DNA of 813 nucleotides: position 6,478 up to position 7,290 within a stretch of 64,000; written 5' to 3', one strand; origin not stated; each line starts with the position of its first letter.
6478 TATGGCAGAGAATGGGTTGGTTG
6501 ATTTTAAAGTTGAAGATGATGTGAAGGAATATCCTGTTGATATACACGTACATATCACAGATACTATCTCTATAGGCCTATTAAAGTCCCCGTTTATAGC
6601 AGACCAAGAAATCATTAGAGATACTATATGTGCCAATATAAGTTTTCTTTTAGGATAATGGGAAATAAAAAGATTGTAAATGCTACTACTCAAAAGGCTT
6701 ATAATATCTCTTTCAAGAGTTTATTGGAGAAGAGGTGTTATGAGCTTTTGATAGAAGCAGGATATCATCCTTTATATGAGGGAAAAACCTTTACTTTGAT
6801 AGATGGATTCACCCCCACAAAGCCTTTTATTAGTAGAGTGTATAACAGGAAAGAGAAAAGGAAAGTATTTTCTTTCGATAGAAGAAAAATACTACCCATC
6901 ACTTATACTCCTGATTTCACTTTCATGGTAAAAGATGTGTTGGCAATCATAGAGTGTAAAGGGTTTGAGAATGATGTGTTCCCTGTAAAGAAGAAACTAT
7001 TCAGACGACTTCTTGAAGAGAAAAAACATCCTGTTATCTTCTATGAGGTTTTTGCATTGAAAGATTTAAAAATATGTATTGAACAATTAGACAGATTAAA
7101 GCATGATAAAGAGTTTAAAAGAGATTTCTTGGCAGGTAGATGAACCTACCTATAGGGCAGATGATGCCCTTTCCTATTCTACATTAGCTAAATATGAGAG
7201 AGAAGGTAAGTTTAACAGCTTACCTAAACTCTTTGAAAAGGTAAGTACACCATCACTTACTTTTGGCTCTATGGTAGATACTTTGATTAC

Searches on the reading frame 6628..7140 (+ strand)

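Call 84: search_protein_families(library=pfam, proteins=[window:6628-7140:+], max_evalue=0.01)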
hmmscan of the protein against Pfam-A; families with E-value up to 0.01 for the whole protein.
window:6628-7140:+ (171 aa): 2 families
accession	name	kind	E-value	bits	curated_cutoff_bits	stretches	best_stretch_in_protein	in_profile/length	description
PF06356.17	DUF1064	-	0.00082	20.2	24.7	1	82-131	53-103/117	Protein of unknown function (DUF1064)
PF16383.10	DUF4992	-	0.0023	18.1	29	1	3-35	116-148/183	Domain of unknown function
